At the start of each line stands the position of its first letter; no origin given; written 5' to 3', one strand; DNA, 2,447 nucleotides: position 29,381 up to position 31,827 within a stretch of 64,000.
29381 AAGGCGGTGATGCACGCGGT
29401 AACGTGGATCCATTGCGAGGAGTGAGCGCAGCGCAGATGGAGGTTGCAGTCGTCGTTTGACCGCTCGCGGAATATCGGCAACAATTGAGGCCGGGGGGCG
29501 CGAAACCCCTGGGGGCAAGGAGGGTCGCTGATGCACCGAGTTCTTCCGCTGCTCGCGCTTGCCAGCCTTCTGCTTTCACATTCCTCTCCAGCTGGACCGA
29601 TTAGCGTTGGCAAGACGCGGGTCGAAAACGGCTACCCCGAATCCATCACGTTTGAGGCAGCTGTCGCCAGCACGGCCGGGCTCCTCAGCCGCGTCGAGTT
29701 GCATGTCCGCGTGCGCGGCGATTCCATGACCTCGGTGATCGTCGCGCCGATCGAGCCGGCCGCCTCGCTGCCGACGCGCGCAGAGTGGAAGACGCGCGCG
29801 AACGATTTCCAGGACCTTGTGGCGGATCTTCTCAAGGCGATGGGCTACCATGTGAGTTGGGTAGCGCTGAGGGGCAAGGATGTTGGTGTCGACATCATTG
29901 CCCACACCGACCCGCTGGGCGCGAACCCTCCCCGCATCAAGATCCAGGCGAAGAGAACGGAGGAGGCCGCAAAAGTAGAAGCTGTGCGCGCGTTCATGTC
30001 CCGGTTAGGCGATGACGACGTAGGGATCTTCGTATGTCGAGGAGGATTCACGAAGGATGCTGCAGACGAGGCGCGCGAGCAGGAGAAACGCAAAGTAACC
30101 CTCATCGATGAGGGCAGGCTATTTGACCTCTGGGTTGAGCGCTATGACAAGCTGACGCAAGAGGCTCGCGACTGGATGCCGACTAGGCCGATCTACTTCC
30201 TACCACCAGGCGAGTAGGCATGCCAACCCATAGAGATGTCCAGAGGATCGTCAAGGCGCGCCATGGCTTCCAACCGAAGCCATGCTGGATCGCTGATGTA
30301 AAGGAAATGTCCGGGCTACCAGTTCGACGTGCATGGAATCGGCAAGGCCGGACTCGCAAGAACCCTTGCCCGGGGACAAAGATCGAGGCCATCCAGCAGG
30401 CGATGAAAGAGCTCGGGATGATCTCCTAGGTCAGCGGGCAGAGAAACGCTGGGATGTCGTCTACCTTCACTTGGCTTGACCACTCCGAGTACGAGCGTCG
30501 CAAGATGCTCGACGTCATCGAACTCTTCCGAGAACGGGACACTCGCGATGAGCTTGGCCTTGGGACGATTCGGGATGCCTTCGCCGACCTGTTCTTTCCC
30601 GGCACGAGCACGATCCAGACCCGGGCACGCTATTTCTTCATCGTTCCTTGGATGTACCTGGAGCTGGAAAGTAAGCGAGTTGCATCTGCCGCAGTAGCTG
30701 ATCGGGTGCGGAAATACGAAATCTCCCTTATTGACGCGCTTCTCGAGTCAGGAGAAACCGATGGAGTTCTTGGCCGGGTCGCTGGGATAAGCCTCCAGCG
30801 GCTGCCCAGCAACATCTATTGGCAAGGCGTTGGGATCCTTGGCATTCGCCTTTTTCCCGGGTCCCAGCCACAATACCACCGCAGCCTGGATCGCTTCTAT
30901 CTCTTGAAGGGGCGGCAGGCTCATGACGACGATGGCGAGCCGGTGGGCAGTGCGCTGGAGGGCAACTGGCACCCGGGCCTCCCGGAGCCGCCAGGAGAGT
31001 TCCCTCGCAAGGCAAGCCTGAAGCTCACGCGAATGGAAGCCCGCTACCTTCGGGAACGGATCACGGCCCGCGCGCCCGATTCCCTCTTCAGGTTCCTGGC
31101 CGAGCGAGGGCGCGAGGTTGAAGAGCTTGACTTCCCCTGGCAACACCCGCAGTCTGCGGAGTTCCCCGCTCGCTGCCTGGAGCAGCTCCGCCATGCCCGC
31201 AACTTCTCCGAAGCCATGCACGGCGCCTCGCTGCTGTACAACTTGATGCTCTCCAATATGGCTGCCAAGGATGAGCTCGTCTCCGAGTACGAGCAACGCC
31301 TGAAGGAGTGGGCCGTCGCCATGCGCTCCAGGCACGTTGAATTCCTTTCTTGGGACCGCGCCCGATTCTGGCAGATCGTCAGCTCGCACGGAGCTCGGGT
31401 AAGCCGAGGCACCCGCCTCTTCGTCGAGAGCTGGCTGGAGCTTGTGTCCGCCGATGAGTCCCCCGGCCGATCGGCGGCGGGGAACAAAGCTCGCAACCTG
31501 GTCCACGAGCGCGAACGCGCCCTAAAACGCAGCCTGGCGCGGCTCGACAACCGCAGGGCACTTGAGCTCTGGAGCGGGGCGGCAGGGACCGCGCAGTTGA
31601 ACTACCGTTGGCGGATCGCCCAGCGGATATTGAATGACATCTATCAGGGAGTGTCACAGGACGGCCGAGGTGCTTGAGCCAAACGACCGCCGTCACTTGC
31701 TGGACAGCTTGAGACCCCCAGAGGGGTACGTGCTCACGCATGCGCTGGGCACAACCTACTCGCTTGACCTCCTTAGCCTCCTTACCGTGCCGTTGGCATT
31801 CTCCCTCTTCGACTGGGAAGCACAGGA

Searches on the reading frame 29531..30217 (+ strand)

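Call 65: search_protein_families(library=pfam, proteins=[window:29531-30217:+], max_evalue=0.01)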
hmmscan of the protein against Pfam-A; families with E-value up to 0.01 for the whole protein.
window:29531-30217:+ (228 aa): 2 families
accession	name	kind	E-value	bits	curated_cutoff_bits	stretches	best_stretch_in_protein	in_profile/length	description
PF04471.18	Mrr_cat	-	1e-21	77.6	21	1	90-200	6-114/115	Restriction endonuclease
PF22722.2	NA-iREase1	-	5.8e-06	26.7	27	1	96-194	4-101/106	NACHT-associated inactive Restriction Endonuclease 1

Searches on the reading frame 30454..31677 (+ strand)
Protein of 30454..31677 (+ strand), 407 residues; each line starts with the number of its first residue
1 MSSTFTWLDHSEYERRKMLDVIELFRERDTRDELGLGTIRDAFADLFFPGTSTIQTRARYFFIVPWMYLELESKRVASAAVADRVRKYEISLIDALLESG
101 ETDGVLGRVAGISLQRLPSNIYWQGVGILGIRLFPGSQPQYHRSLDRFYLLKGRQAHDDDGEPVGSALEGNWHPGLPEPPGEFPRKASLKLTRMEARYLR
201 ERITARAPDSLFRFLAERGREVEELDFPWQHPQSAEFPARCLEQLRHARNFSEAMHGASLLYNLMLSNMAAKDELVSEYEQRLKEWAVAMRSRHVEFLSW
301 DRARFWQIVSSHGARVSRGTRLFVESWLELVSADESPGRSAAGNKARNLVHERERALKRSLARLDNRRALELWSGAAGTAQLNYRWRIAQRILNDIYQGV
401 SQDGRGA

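Call 13: search_protein_families(library=pfam, proteins=[window:30454-31677:+], max_evalue=0.01)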
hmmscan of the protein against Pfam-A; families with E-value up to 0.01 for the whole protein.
window:30454-31677:+ (407 aa): 1 family
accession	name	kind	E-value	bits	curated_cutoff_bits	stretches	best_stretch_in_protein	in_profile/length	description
PF19888.4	DUF6361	-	1.4e-76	258.5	25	1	3-396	2-384/388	Family of unknown function (DUF6361)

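Call 14: search_protein_families(library=ncbifam, proteins=[window:30454-31677:+], max_evalue=0.1)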
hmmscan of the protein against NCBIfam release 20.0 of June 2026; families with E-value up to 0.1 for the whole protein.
window:30454-31677:+ (407 aa): 0 families

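Call 15: search_protein_families(library=padloc, proteins=[window:30454-31677:+], max_evalue=0.1)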
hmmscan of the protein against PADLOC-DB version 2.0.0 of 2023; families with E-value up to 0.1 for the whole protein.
window:30454-31677:+ (407 aa): 1 family
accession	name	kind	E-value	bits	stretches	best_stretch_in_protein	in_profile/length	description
PDLC03828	ZacA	-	1.2e-136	454.5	1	1-400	1-394/396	-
